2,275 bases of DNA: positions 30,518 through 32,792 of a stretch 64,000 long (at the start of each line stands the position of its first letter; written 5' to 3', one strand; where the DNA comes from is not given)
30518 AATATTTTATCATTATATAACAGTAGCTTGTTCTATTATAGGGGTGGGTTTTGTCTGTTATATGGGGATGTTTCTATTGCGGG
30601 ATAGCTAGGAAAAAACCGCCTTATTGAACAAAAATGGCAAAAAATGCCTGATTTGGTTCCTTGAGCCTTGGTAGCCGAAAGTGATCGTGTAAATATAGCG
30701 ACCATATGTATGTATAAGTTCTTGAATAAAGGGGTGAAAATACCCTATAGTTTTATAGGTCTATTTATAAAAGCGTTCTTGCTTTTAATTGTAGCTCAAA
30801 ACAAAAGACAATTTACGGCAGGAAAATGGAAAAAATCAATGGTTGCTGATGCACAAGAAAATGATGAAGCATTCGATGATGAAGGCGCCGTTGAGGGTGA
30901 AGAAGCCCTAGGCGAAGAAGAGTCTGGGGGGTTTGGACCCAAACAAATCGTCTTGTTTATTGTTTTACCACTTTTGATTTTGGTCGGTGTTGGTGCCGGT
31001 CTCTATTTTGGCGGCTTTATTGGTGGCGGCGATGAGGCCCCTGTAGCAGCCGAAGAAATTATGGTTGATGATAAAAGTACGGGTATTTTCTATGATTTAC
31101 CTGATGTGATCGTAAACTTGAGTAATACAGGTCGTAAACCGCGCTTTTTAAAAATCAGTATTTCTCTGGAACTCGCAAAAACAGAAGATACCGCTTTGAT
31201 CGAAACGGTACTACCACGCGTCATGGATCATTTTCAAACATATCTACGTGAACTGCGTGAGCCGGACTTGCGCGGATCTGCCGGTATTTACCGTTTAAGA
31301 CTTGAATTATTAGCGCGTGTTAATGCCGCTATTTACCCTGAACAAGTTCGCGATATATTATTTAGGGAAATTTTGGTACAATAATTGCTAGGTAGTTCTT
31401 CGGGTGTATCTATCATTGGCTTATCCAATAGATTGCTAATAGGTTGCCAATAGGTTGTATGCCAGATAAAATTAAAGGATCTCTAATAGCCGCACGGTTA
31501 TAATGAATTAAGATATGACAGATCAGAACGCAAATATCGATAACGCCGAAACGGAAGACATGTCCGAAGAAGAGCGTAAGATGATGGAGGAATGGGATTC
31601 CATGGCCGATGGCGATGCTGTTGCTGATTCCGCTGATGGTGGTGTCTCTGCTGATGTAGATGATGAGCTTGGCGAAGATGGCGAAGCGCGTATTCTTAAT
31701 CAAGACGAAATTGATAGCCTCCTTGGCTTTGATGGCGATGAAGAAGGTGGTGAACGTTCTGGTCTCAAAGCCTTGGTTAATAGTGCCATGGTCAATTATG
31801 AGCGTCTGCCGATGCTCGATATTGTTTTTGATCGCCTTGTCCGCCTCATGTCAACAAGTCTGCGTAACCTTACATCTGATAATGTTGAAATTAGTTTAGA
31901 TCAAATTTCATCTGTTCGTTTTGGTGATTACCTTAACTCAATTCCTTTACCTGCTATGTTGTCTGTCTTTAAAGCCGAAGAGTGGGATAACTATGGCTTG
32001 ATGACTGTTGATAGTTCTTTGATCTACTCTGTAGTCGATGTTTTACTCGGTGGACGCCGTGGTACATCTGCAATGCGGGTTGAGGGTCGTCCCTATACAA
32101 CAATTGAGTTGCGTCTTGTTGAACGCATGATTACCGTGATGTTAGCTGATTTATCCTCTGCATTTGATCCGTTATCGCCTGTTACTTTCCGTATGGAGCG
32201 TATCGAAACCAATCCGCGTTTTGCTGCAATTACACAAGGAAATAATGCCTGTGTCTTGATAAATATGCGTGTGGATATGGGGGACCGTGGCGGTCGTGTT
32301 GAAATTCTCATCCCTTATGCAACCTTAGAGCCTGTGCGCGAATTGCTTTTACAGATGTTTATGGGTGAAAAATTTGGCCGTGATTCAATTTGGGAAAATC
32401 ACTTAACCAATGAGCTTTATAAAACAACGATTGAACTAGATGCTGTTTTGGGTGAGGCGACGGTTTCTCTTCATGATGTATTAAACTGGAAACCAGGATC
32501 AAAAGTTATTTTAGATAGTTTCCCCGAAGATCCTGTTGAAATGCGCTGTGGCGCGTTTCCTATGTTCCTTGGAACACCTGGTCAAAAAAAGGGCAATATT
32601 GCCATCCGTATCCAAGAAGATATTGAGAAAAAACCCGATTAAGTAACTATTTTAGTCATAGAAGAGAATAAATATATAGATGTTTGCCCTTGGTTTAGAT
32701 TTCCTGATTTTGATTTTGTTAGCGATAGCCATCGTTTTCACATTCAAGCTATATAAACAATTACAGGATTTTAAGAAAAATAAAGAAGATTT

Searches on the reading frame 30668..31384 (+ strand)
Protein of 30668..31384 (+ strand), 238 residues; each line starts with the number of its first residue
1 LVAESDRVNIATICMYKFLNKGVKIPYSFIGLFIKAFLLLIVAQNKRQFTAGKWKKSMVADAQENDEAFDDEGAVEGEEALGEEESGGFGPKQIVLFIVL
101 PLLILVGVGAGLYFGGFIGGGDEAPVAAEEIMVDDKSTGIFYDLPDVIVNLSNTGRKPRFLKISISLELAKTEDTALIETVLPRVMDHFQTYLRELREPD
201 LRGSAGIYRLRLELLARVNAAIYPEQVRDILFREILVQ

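Call 87: search_protein_families(library=pfam, proteins=[window:30668-31384:+], max_evalue=0.00001)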
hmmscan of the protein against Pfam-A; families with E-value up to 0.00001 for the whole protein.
window:30668-31384:+ (238 aa): 1 family
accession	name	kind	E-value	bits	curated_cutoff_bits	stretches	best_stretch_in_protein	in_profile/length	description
PF03748.19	FliL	-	3.9e-19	69.5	24.6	1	141-238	1-103/103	Flagellar basal body-associated protein FliL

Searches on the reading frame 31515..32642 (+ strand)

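Call 87: search_protein_families(library=pfam, proteins=[window:31515-32642:+], max_evalue=0.00001)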
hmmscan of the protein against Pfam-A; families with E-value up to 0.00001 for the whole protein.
window:31515-32642:+ (375 aa): 2 families
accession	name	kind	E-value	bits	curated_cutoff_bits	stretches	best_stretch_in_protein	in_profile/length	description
PF02154.20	FliM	-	5.1e-64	216.2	27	1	89-278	5-192/192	Flagellar motor switch protein FliM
PF01052.25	FliMN_C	-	1.3e-18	67.1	23.8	1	300-370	2-72/73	Type III flagellar switch regulator (C-ring) FliN C-term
